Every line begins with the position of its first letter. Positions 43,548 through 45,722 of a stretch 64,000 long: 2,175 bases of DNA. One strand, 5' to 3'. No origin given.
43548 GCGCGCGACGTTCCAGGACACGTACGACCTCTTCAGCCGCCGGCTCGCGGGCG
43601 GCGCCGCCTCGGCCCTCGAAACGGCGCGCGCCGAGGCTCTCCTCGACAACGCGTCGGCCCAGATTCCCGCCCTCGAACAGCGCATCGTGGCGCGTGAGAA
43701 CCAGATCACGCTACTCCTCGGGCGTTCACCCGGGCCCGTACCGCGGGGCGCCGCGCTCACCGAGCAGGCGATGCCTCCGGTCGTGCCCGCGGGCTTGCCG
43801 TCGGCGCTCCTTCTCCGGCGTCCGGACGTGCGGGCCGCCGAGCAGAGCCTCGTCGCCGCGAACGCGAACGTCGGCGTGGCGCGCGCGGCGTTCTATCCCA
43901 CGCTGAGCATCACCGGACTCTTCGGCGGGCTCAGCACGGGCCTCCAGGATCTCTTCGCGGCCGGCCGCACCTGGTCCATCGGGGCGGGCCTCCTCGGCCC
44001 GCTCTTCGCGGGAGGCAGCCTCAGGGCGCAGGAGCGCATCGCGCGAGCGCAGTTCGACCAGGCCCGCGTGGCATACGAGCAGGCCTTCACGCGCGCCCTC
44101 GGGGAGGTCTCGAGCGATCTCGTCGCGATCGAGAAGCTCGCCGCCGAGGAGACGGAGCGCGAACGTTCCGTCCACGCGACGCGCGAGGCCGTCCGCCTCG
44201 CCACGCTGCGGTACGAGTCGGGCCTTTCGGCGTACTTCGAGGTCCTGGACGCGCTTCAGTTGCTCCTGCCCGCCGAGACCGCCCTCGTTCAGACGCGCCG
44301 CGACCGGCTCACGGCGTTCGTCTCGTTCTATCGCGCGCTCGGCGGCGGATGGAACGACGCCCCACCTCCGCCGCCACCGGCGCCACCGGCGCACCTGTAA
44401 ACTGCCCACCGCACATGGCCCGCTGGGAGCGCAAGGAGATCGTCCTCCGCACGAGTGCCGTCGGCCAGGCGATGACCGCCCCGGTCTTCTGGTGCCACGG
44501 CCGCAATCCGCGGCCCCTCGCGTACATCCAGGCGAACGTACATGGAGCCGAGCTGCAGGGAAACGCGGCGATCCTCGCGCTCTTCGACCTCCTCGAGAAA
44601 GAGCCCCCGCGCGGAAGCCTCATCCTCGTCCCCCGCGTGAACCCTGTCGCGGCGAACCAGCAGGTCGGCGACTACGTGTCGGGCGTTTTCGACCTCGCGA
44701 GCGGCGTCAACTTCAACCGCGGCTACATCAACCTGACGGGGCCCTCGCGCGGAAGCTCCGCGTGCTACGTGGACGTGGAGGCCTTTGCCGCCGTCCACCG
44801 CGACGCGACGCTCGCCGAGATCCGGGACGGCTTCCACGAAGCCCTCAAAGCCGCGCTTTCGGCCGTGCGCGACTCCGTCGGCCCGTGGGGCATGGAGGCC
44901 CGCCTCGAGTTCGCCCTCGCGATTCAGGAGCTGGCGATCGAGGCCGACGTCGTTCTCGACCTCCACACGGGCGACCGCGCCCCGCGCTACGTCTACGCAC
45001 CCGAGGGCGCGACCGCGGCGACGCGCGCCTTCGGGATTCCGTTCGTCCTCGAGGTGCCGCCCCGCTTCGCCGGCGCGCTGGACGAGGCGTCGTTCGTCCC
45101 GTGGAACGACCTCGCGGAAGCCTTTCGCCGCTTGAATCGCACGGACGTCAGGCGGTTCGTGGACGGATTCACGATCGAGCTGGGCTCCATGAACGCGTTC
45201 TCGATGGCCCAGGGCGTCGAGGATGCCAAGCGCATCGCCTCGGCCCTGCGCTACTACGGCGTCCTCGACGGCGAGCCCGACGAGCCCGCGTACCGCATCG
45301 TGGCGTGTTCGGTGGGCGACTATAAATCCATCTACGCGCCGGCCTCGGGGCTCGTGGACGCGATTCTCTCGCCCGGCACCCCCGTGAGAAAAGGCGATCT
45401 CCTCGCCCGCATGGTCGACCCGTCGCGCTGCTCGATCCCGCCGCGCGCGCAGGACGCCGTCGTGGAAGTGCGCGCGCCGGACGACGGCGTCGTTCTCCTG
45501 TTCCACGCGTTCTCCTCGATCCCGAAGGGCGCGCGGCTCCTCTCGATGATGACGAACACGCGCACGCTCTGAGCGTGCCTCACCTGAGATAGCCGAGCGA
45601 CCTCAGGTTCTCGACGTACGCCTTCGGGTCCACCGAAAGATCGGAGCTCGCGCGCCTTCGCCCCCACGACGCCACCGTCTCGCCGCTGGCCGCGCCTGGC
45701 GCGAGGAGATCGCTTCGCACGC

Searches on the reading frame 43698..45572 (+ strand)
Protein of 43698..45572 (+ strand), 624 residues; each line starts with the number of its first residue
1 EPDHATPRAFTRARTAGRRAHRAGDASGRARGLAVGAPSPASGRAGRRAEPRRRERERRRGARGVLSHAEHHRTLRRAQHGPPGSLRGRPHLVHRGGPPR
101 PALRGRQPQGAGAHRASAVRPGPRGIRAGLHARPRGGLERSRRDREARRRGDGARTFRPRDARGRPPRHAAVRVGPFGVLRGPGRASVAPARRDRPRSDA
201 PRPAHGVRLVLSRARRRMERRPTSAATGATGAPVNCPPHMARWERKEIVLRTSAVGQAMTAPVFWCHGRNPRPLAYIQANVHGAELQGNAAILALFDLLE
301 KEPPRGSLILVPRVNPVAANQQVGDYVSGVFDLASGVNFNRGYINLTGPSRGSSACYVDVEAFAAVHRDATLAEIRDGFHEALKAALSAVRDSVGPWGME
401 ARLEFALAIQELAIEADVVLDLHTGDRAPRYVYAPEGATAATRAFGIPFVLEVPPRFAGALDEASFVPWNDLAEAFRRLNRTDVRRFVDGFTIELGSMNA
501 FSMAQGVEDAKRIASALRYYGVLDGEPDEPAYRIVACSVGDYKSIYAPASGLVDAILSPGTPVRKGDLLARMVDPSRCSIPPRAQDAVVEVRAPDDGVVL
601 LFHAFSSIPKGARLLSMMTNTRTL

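Call 9: search_protein_families(library=pfam, proteins=[window:43698-45572:+], max_evalue=0.001)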
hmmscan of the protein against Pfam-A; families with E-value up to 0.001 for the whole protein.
window:43698-45572:+ (624 aa): 1 family
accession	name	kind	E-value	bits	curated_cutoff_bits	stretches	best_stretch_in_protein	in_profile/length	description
PF24827.1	AstE_AspA_cat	-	2.7e-11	43.8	25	1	275-323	5-53/192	Succinylglutamate desuccinylase/Aspartoacylase catalytic domain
